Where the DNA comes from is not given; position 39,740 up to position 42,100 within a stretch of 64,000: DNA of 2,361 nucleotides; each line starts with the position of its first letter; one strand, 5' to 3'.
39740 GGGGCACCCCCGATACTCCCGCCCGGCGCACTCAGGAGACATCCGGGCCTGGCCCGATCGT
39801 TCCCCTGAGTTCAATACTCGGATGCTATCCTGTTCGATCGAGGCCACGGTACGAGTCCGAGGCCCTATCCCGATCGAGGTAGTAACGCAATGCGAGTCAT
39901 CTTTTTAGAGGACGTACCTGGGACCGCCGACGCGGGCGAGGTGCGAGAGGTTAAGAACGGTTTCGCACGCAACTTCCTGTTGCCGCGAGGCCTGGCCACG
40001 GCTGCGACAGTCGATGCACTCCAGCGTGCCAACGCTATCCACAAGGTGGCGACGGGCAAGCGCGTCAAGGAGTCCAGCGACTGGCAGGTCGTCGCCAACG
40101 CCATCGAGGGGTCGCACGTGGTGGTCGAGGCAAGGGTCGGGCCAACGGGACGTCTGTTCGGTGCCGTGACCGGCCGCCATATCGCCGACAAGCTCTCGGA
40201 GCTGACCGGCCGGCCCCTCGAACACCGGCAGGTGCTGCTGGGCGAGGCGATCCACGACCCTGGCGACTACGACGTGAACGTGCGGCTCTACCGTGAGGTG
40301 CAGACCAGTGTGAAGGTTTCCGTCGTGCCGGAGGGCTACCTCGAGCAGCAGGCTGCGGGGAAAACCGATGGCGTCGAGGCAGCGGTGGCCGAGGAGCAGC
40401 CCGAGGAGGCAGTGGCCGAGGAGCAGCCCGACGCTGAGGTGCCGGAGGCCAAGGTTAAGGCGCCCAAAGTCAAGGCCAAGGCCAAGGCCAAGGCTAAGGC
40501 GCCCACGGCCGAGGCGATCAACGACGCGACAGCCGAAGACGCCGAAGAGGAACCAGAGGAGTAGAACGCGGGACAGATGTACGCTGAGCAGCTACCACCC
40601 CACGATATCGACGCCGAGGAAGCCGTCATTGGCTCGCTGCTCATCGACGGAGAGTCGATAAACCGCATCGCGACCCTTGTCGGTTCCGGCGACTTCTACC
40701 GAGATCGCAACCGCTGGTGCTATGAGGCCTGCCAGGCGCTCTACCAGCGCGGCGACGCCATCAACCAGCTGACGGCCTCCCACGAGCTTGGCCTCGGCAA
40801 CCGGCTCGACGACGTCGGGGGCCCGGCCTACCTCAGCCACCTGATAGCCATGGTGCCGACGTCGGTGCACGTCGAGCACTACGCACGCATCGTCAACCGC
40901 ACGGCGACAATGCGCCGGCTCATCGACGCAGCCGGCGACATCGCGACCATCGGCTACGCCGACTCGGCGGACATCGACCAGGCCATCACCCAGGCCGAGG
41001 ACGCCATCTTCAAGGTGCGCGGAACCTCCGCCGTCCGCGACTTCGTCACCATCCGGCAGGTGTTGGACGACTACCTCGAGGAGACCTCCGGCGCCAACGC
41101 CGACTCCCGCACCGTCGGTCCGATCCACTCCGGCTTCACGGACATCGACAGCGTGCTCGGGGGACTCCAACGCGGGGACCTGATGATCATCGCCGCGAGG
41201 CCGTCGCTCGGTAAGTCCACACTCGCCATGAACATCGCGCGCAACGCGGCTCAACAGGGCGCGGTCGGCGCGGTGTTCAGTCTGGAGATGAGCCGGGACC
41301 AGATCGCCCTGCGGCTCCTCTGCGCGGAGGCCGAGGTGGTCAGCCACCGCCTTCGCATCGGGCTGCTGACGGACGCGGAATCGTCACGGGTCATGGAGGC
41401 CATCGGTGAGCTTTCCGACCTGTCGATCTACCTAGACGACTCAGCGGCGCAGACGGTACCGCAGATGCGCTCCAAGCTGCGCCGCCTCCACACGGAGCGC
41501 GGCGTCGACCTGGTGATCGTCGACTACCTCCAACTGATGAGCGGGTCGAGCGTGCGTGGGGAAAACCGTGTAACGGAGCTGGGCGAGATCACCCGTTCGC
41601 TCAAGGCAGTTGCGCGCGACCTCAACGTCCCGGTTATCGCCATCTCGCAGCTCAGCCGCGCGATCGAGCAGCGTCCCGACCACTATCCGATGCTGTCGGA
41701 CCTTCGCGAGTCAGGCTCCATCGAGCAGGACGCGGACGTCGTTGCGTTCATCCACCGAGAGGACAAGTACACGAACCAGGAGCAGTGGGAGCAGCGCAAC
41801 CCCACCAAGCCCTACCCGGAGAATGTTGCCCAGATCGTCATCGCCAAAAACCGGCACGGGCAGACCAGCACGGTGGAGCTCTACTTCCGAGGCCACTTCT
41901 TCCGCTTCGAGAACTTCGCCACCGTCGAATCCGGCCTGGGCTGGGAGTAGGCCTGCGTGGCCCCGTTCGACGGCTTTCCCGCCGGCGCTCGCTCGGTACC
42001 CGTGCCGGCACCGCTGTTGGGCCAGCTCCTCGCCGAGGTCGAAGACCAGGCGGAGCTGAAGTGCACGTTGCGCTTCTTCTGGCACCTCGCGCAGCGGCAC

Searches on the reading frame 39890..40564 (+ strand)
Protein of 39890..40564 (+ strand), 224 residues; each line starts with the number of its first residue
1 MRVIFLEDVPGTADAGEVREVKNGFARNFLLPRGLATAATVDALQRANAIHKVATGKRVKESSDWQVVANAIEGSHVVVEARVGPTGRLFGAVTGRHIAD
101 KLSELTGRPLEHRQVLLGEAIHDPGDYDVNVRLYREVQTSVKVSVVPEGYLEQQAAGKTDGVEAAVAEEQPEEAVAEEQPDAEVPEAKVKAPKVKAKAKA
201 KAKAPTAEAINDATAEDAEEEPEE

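Call 3: search_protein_families(library=pfam, proteins=[window:39890-40564:+], max_evalue=0.01)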
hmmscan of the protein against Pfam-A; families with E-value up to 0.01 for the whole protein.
window:39890-40564:+ (224 aa): 2 families
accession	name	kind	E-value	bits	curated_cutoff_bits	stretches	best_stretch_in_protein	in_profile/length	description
PF03948.19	Ribosomal_L9_C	-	3.2e-19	69.6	23.2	1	66-146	4-85/86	Ribosomal protein L9, C-terminal domain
PF01281.25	Ribosomal_L9_N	-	3.1e-16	59.1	20.7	1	1-45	1-45/47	Ribosomal protein L9, N-terminal domain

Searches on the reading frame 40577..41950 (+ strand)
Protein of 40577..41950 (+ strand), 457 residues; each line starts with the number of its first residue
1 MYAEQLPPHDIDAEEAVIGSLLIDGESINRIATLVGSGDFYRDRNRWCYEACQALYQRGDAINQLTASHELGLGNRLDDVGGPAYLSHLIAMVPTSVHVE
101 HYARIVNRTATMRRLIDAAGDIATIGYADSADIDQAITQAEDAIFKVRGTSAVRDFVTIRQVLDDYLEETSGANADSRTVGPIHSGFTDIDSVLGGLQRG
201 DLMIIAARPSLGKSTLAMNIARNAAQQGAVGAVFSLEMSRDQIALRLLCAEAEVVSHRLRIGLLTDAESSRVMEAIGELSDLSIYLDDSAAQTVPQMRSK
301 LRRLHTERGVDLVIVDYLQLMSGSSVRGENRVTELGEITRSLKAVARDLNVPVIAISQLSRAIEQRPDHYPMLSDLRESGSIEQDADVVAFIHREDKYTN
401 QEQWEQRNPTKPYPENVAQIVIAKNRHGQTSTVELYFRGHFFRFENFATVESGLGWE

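Call 3: search_protein_families(library=pfam, proteins=[window:40577-41950:+], max_evalue=0.01)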
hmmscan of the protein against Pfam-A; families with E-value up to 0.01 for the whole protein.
window:40577-41950:+ (457 aa): 4 families
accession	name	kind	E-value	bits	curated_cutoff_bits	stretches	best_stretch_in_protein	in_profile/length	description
PF03796.21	DnaB_C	-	6.4e-97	324.4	27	1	183-446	2-255/255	DnaB-like helicase C terminal domain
PF00772.26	DnaB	-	1.1e-26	93.3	23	1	7-107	2-102/103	DnaB-like helicase N terminal domain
PF13481.12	AAA_25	-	1.9e-15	57.5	27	1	191-359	23-190/195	AAA domain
PF06745.19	ATPase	-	0.00037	20.4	26.6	1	185-360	3-165/231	KaiC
